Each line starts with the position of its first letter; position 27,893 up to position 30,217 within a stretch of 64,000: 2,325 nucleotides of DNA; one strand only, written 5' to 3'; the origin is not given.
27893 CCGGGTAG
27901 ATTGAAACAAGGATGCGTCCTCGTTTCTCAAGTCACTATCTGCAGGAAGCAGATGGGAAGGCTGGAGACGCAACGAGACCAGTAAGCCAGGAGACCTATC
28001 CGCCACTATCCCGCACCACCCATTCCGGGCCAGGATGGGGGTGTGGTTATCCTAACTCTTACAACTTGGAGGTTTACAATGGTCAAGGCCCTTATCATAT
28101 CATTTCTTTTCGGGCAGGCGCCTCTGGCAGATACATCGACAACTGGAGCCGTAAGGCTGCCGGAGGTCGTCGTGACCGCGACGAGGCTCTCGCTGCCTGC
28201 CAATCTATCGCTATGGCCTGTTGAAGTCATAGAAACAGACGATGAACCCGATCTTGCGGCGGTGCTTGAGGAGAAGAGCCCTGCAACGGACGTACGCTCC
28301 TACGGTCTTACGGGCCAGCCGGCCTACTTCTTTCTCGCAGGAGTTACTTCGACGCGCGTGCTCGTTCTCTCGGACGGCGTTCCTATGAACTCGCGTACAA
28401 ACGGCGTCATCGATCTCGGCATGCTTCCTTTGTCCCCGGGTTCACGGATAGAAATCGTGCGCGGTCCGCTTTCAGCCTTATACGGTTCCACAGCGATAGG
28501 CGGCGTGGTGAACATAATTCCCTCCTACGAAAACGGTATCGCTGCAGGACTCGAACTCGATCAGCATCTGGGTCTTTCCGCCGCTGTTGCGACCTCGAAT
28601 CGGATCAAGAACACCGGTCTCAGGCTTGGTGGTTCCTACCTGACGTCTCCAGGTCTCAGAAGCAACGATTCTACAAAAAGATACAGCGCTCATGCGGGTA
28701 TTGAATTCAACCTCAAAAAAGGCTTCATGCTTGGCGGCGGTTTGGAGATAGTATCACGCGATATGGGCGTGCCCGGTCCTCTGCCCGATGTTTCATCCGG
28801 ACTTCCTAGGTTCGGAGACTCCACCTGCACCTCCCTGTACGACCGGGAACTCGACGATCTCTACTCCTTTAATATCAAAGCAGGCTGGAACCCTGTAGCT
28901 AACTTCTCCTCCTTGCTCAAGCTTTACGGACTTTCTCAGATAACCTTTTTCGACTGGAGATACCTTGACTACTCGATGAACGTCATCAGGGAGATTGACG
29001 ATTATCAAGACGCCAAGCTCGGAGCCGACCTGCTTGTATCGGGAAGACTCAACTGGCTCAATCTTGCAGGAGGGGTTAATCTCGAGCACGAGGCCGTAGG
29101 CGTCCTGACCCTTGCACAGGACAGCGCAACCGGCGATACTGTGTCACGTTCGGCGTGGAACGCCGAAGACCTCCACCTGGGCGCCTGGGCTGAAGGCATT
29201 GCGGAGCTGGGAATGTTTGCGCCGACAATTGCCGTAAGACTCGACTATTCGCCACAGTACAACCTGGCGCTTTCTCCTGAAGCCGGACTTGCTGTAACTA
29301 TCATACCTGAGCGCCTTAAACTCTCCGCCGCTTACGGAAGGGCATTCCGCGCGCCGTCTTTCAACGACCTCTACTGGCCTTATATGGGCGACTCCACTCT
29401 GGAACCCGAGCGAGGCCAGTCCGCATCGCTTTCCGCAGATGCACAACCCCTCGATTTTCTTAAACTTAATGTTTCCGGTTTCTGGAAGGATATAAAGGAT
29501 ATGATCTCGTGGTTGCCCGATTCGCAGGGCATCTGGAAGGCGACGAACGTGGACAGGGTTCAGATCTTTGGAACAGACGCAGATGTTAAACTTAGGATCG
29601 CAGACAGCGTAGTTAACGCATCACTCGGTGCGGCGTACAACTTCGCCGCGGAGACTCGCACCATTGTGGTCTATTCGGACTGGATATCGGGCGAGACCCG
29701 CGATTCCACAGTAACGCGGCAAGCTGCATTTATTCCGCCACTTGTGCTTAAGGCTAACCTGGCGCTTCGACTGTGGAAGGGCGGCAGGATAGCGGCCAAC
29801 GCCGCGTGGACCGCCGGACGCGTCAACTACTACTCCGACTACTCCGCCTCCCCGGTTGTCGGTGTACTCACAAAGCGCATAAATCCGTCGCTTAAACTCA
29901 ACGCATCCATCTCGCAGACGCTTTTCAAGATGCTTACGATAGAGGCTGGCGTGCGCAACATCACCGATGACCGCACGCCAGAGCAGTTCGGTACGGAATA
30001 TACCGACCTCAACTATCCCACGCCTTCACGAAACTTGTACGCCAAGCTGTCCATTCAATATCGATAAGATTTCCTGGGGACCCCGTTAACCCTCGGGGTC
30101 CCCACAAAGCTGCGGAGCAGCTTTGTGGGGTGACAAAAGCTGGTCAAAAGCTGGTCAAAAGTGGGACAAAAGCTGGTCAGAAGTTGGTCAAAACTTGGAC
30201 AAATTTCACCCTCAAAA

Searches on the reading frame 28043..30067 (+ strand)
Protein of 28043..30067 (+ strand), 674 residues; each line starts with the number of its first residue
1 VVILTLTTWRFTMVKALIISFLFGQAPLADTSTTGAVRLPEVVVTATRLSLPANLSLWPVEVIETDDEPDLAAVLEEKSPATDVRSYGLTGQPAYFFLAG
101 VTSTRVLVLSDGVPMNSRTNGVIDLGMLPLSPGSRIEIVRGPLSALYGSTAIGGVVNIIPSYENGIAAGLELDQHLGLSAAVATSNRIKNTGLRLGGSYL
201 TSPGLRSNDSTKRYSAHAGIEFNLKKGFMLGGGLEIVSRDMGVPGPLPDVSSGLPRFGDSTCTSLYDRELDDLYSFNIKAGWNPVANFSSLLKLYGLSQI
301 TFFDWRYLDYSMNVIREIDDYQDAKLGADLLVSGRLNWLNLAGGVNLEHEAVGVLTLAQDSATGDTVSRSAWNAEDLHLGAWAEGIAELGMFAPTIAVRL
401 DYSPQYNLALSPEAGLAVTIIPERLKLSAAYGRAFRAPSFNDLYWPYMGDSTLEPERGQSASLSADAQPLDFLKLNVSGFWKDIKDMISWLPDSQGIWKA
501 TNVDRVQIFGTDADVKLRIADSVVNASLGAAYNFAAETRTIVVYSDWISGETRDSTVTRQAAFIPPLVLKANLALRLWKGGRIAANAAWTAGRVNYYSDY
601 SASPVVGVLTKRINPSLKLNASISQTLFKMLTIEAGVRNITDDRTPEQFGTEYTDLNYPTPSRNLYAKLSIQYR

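Call 24: search_protein_families(library=pfam, proteins=[window:28043-30067:+], max_evalue=0.01)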
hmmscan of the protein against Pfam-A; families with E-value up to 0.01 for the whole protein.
window:28043-30067:+ (674 aa): 2 families
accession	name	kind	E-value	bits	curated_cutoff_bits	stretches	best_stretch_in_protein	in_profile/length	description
PF00593.30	TonB_dep_Rec_b-barrel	-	2.6e-28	100.5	27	1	264-640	56-436/436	TonB dependent receptor-like, beta-barrel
PF07715.20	Plug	-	4.7e-15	56.5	23.9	1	50-155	4-107/107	TonB-dependent Receptor Plug Domain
